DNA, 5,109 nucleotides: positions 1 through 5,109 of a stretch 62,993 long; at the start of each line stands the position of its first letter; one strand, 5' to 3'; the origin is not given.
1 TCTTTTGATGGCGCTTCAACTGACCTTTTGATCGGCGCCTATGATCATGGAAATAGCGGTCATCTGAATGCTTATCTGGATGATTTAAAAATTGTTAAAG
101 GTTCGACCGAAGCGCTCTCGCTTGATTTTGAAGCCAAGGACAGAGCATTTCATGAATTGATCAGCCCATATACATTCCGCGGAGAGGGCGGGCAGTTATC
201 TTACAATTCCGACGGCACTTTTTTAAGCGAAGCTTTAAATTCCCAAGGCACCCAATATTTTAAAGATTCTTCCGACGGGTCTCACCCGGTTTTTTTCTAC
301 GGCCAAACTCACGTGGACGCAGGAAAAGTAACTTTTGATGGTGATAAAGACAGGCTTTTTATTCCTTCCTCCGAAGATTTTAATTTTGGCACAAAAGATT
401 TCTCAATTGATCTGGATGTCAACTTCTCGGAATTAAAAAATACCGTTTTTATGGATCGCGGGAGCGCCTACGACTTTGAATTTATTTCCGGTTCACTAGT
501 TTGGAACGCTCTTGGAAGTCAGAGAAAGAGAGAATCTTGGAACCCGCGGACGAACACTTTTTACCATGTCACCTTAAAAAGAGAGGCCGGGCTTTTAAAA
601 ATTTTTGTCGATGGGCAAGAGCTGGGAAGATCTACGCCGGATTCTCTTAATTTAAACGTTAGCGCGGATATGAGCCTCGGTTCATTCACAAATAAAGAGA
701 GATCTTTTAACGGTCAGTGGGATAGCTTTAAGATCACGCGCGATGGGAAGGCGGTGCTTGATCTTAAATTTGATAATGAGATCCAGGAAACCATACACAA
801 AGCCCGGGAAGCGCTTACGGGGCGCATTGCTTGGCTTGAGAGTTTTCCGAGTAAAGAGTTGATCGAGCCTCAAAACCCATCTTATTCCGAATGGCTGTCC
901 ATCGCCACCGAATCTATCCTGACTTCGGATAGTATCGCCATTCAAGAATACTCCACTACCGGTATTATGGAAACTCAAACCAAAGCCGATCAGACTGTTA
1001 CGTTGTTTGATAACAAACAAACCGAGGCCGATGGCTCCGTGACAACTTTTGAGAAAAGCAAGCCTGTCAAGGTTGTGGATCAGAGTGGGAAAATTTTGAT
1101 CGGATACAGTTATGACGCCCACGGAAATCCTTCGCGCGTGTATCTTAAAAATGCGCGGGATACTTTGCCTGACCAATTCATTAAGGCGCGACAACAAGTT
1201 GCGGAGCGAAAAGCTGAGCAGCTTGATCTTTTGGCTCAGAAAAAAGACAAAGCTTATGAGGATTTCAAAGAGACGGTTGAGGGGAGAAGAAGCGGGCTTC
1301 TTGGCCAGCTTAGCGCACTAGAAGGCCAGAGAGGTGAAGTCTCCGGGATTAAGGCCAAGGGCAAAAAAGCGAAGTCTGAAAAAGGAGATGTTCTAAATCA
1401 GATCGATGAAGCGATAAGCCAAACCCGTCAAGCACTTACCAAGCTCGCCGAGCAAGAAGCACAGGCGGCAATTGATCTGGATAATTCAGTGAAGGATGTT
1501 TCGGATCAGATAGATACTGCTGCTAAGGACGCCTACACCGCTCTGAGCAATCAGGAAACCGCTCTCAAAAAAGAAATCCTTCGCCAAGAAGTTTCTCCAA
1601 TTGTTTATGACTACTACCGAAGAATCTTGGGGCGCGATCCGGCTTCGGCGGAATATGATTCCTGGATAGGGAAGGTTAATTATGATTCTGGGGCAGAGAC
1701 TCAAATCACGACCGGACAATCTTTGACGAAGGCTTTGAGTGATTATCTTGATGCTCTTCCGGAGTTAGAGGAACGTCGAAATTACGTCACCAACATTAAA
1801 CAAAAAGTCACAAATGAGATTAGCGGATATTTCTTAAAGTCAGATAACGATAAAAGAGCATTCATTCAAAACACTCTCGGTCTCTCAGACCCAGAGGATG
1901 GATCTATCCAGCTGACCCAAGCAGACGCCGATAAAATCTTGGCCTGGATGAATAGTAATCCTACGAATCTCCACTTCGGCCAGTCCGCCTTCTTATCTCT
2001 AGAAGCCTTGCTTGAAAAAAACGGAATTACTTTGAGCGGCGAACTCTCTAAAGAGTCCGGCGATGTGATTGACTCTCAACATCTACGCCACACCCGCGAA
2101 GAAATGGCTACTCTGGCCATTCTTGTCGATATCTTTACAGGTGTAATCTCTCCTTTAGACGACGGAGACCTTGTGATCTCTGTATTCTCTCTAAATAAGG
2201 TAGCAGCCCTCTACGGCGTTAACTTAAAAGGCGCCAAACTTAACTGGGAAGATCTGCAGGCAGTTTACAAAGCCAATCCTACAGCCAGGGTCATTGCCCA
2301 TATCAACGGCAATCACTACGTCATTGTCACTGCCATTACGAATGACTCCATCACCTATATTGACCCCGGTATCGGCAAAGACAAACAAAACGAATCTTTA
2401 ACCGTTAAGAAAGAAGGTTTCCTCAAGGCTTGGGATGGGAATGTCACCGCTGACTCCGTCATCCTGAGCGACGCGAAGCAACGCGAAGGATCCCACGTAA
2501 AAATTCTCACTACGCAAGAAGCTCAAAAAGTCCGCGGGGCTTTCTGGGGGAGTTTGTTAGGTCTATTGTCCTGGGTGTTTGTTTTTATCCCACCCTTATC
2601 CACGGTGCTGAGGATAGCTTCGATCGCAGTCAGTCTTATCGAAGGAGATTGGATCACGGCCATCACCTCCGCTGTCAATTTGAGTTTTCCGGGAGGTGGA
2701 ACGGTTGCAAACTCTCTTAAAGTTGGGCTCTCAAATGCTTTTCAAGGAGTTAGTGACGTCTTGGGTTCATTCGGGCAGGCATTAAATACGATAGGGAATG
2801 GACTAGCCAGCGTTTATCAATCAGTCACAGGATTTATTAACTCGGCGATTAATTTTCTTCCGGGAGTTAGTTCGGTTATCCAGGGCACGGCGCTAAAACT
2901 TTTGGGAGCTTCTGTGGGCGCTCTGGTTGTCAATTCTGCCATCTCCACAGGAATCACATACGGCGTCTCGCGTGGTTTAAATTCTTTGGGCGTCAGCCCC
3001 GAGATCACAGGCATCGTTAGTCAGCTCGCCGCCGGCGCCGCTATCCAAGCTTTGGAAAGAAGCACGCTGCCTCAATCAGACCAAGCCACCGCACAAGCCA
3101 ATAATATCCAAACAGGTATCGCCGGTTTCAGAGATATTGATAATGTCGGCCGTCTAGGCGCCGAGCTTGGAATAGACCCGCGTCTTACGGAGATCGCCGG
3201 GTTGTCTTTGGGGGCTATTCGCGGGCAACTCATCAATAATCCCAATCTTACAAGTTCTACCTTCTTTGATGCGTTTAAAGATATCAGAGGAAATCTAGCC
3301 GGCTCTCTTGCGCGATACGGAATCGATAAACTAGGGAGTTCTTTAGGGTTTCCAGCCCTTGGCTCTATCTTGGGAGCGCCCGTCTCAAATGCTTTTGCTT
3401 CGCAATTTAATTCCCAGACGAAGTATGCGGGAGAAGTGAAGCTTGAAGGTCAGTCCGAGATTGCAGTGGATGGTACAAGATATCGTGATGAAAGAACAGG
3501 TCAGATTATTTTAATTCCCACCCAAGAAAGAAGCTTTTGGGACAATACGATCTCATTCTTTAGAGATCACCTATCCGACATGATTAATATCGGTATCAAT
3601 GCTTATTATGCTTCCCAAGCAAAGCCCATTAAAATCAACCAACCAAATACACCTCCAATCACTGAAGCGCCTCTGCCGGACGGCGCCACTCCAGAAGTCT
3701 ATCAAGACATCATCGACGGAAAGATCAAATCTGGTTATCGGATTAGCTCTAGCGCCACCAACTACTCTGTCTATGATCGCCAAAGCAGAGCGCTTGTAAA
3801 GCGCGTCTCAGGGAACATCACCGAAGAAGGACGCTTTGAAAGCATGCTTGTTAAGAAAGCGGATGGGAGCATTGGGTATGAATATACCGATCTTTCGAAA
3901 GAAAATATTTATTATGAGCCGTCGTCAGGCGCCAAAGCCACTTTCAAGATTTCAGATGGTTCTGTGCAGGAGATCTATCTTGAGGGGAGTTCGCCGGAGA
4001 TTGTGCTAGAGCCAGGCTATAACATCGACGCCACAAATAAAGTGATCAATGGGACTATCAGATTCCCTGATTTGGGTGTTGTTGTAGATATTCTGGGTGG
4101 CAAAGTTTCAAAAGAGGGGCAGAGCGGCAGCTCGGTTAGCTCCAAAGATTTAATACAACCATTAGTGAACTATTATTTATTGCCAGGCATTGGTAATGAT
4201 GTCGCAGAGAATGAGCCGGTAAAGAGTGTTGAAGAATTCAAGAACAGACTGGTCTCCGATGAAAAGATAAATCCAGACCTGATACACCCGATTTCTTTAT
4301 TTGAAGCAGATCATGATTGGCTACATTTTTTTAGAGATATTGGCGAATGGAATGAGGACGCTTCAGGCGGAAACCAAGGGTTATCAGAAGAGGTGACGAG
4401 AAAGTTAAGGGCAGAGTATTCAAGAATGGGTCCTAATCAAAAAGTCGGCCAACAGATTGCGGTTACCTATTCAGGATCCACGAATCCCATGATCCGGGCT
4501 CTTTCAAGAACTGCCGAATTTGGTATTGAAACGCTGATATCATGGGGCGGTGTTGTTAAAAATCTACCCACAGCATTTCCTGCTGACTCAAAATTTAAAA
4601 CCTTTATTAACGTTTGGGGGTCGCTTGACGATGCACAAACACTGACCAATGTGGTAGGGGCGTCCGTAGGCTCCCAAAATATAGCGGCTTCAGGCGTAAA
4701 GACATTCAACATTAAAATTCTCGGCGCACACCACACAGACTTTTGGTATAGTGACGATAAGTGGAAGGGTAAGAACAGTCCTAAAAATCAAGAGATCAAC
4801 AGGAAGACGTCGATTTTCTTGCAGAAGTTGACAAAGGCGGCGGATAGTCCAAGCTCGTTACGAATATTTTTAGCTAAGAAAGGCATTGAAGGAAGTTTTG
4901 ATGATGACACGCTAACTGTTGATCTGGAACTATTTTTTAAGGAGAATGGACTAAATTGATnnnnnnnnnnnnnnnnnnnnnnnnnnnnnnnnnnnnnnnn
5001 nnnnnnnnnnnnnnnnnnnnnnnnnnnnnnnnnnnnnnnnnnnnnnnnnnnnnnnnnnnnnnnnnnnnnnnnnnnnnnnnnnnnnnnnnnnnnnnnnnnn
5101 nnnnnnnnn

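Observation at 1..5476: Polymorphic-toxin-like architecture with a tightly coupled lipoprotein gene (possible effector/immunity pair)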

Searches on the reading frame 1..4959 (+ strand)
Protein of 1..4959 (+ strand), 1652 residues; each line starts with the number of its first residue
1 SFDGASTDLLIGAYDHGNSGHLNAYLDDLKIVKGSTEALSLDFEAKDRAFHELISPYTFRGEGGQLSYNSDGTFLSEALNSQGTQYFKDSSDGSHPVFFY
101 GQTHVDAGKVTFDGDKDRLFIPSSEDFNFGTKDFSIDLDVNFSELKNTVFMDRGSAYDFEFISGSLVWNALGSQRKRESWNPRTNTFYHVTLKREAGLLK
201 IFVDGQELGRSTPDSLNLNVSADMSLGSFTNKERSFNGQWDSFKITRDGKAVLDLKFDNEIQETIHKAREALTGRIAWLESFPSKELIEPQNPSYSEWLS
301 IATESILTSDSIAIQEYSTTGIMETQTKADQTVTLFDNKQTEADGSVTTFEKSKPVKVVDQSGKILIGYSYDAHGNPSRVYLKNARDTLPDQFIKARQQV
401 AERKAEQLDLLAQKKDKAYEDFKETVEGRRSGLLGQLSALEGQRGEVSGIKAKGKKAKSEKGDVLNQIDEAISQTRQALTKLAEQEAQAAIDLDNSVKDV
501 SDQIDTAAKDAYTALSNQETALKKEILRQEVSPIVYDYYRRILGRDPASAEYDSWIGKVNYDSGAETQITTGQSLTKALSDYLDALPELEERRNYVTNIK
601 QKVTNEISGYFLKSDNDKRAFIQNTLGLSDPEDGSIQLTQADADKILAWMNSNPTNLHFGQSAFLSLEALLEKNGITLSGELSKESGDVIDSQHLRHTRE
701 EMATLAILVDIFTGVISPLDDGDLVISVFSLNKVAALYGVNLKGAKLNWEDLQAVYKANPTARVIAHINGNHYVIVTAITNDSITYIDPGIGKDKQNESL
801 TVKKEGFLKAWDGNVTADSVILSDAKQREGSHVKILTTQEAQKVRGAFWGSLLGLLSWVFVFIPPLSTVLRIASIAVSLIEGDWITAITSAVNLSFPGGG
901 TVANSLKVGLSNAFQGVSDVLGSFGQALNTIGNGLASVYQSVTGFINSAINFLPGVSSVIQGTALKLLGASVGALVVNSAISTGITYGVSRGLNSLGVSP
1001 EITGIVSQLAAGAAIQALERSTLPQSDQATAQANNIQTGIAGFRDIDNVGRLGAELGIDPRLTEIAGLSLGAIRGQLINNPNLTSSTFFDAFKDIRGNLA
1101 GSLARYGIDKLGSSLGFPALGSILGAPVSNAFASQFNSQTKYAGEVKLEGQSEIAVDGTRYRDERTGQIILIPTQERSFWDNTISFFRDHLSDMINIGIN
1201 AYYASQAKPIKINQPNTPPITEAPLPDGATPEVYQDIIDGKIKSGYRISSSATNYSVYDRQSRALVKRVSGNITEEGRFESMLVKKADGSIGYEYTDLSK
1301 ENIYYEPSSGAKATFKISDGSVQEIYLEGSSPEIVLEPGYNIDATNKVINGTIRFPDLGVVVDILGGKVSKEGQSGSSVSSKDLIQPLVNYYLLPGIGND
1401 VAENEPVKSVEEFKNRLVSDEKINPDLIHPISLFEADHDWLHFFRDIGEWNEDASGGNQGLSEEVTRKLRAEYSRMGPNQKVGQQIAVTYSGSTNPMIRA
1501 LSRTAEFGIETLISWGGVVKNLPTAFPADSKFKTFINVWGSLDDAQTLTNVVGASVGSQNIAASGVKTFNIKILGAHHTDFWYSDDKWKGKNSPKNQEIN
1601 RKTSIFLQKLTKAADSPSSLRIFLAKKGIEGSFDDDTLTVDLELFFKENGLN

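Call 5: search_protein_families(library=pfam, proteins=[window:1-4959:+], max_evalue=0.1)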
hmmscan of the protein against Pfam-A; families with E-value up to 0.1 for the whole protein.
window:1-4959:+ (1652 aa): 4 families
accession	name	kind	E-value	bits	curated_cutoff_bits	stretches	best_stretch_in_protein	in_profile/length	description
PF03412.21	Peptidase_C39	-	3.7e-09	36.9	22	1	727-815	46-125/133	Peptidase C39 family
PF13385.13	Laminin_G_3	-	1.5e-07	32.1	27.6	1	121-245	9-140/151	Concanavalin A-like lectin/glucanases superfamily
PF16762.11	RHH_6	-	0.04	15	27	0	460-511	28-75/77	Ribbon-helix-helix domain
PF13946.11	DUF4214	-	0.061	13.8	23.2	0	535-562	24-51/72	Domain of unknown function (DUF4214)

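Call 7: search_protein_families(library=ncbifam, proteins=[window:1-4959:+], max_evalue=0.01)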
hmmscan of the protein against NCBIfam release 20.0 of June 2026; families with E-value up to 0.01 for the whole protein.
window:1-4959:+ (1652 aa): 2 families
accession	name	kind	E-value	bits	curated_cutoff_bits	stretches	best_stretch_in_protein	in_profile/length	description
NF045998.1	cleave_ABC_plasm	equivalog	6.1e-11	41.3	500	1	726-797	41-113/673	Mbov_0121 family peptidase domain-containing ABC transporter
TIGR03796.1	NHLM_micro_ABC1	equivalog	0.0016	16.7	853.3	1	730-814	49-122/710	NHLP family bacteriocin export ABC transporter peptidase/permease/ATPase subunit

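Call 8: search_solved_structures(query=window:1-4959:+, max_evalue=1)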
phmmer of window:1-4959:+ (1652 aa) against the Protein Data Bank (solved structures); distinct sequences matched with E-value up to 1: 1.
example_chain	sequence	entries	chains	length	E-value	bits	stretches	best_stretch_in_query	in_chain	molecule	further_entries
7n87_A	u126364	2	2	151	0.022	15.4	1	729-793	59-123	ABC-type bacteriocin transporter | Peptidase C39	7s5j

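Call 9: find_homologous_proteins(query=window:1-4959:+, max_evalue=0.001)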
Query window:1-4959:+ (1652 aa): 5 proteins with E <= 0.001 among 8000 candidates.
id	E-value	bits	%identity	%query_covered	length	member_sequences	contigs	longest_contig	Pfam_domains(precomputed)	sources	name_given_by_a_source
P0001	2.7e-221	756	49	34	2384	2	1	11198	PF05593.20,PF17829.8,PF03412.22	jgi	-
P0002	3.5e-152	527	38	53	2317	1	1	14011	PF03412.22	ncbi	-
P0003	1.6e-37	147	44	12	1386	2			-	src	-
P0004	7.1e-16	75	26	9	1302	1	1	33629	PF07953.21,PF06439.19,PF13385.14,PF02210.32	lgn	-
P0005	6.0e-8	49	29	10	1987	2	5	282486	PF07953.21,PF06439.19,PF13385.14,PF02210.32,PF00054.31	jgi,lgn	jgi:hypothetical protein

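Call 14: find_encoding_contigs(protein=P0002, flank=10000, max_places=4)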
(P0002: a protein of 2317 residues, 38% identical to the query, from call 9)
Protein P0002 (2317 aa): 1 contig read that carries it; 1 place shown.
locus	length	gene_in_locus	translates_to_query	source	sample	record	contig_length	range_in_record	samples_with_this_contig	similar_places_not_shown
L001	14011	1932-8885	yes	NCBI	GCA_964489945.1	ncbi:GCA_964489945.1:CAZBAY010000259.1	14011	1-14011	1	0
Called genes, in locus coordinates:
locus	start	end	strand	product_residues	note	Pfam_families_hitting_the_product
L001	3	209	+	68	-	?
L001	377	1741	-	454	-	PF05090:HTTM, PF22777:VKGC_lumenal_dom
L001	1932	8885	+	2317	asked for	PF03412:Peptidase_C39 (weak)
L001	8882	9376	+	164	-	PF12895:ANAPC3 (faint), PF25063:ARM_TT21_C (weak), PF00515:TPR_1 (faint), PF07719:TPR_2 (weak), PF13174:TPR_6 (faint), PF13424:TPR_12 (weak), PF13432:TPR_16, PF14559:TPR_19 (weak), +4 more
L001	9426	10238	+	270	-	-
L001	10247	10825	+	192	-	-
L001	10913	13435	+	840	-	-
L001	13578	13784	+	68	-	-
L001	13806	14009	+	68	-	?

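Call 15: find_encoding_contigs(protein=P0001, flank=10000, max_places=4)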
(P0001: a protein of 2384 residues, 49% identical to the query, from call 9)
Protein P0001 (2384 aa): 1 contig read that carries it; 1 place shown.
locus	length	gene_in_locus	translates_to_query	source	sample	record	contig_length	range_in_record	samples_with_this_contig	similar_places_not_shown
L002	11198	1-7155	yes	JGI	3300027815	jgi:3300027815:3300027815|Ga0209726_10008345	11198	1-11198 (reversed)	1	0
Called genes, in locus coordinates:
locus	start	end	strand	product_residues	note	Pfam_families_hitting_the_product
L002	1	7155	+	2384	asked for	PF05593:RHS_repeat (faint), PF17829:GH115_C (weak), PF03412:Peptidase_C39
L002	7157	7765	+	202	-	PF13176:TPR_7 (faint), PF13181:TPR_8 (faint), PF13374:TPR_10 (faint), PF13174:TPR_6 (faint), PF13428:TPR_14 (faint), PF14559:TPR_19 (weak), PF13424:TPR_12 (weak), PF14559:TPR_19 (weak), +3 more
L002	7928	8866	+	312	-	PF01797:Y1_Tnp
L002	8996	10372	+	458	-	-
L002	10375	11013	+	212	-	PF07661:MORN_2 (faint)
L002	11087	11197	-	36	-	?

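Call 21: search_protein_families(library=pfam, proteins=[P0001, P0002], max_evalue=0.01)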
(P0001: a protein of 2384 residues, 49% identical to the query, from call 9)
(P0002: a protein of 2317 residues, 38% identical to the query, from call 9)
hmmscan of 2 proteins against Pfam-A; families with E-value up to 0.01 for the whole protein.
P0001 (2384 aa): 3 families
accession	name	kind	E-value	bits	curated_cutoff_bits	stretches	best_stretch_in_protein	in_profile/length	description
PF03412.21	Peptidase_C39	-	1.2e-09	38.5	22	1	1418-1509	46-128/133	Peptidase C39 family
PF05593.20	RHS_repeat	-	1.8e-09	38.2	22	0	871-902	1-31/38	RHS Repeat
PF17829.7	GH115_C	-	5.4e-06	26.8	24.1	1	1108-1264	2-162/172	Glycosyl hydrolase family 115 C-terminal domain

P0002 (2317 aa): 1 family
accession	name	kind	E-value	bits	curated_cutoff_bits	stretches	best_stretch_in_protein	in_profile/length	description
PF03412.21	Peptidase_C39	-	8.9e-07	29.2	22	1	1439-1532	45-125/133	Peptidase C39 family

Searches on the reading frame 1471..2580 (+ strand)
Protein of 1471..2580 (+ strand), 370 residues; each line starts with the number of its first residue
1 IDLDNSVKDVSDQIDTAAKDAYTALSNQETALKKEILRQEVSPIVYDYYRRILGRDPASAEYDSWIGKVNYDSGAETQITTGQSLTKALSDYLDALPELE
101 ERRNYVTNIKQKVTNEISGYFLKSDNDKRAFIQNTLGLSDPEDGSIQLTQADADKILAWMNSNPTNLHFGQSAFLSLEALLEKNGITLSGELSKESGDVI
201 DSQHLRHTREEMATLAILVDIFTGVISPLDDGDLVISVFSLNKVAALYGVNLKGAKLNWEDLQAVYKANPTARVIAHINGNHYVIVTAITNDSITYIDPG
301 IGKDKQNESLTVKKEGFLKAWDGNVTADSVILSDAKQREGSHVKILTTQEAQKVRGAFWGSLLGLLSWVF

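Call 33: find_related_loci(query=A3, collection=genome_contigs, flank=10000)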
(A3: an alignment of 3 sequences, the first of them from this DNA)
Query A3 (370 aa) in genome_contigs; peptide patterns used: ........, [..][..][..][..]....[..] (x = any residue, [..] = any of these).
279 stretches matched a pattern; 68 encode a relative of the query (tblastn E <= 1e-3); 67 distinct loci.
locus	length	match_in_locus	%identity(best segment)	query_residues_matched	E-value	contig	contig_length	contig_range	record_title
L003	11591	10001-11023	59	3-369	2e-138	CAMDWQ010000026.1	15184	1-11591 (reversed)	MAG: Candidatus Omnitrophica bacterium isolate LH-05nov19-156 genome assembly, contig: LH-05nov19-C8863, whole genome sh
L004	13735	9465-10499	54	3-369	2e-118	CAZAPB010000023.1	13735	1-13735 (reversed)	MAG TPA_asm: uncultured Planctomycetia bacterium isolate SRP272421_co3_449 genome assembly, contig: NODE_12447_length_13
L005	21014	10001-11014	50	3-364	4e-109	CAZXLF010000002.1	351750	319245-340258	MAG TPA_asm: uncultured Planctomycetia bacterium isolate SRP273308_co1_398 genome assembly, contig: NODE_21_length_35175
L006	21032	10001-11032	50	3-369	6e-108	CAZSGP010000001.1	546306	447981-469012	MAG TPA_asm: uncultured Planctomycetia bacterium isolate SRP278252_co1_282 genome assembly, contig: NODE_2_length_546306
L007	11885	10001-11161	46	2-370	4e-104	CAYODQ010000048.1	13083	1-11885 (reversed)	MAG TPA_asm: uncultured Planctomycetia bacterium isolate SRP150892_co2_25 genome assembly, contig: NODE_7048_length_1308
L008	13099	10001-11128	47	3-370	4e-103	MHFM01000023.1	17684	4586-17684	MAG: Omnitrophica bacterium RIFCSPLOWO2_01_FULL_45_10b rifcsplowo2_01_scaffold_19117, whole genome shotgun sequence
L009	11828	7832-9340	57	3-369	7e-98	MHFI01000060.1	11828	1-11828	MAG: Omnitrophica bacterium RIFCSPHIGHO2_02_FULL_51_18 rifcsphigho2_02_scaffold_66532, whole genome shotgun sequence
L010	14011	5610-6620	46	3-359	7e-94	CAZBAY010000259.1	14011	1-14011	MAG TPA_asm: uncultured Planctomycetia bacterium isolate binchicken_co165_23 genome assembly, contig: k141_2403170, whol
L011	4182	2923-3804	48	53-370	6e-85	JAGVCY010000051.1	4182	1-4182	MAG: Candidatus Omnitrophota bacterium isolate WC_9 c_000000016540, whole genome shotgun sequence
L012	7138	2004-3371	35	3-370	7e-82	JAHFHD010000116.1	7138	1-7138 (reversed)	MAG: Candidatus Omnitrophota bacterium isolate nzgw330 NODE_30826_length_7139_cov_3.844828, whole genome shotgun sequenc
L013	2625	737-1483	47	83-358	4e-79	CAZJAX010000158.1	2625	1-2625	MAG TPA_asm: uncultured Planctomycetia bacterium isolate SRP342105_co2_14 genome assembly, contig: NODE_57422_length_262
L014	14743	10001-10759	46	77-356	2e-69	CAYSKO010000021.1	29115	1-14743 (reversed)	MAG TPA_asm: uncultured Planctomycetia bacterium isolate SRP128246_co1_468 genome assembly, contig: NODE_2708_length_291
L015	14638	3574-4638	35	3-359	1e-63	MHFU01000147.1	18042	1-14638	MAG: Omnitrophica bacterium RIFOXYB12_FULL_50_7 rifoxyb3_full_scaffold_595, whole genome shotgun sequence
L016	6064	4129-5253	35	2-370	8e-63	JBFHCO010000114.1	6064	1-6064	MAG: Candidatus Omnitrophota bacterium isolate Mix_sand06.2021.04.Z.81 k141_219641_length_6064_cov_13.0007, whole genome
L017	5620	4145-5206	34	2-360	3e-62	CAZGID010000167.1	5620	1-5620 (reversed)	MAG TPA_asm: uncultured bacterium isolate SRP193661_co1_15 genome assembly, contig: NODE_14386_length_5620_cov_5.059299,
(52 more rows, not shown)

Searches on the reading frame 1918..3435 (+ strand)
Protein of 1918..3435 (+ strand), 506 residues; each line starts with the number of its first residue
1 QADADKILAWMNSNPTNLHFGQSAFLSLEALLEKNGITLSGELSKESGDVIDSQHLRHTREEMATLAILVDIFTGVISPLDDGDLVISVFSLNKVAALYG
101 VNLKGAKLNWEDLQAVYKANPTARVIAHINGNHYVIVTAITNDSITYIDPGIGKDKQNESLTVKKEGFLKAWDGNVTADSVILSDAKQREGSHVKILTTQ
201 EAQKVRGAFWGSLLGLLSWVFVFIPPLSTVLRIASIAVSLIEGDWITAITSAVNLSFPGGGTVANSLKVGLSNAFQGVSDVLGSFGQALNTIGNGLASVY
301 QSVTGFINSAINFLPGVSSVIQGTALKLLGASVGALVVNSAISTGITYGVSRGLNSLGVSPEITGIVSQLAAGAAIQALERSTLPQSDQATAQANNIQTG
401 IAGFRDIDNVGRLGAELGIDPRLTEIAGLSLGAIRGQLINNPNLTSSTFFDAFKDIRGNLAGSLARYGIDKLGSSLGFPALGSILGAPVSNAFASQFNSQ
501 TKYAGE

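Call 71: predict_structure(alignment_id=A7)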
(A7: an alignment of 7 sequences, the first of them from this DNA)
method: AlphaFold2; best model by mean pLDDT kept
length: 506 residues; sequences in the alignment: 7
mean_pLDDT: 43.9   pTM: 0.34
mean pLDDT of the five models: 43.9, 43.0, 42.8, 42.2, 41.8
residues with pLDDT >= 90: 0; 70-90: 11; 50-70: 98; < 50: 397
segments of 3 or more residues with pLDDT < 50: 1-108, 122-124, 130-133, 153-158, 173-231, 237-244, 256-363, 377-394, 410-425, 445-466, 468-470, 472-506
pLDDT, mean of each block of 10 residues (from residue 1): 35 35 40 40 43 40 42 38 34 33 41 52 50 56 71 47 72 36 30 32 39 46 44 49 50 49 40 41 36 44 44 42 37 38 43 39 50 51 43 51 54 43 49 54 47 47 48 43 38 40 30
secondary structure, 60 per line:
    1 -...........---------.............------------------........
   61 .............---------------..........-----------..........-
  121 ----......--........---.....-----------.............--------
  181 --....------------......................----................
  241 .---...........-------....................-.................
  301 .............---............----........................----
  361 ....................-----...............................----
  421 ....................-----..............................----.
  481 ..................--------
elements in order: H2-12 H22-34 H53-73 H89-98 H110-119 E125-130 E133-140 E144-148 E160-164 H165-172 H183-186 H199-220 H225-241 H245-255 H263-282 H284-313 H317-328 H333-356 H361-380 H386-416 H421-440 H446-475 H480-498
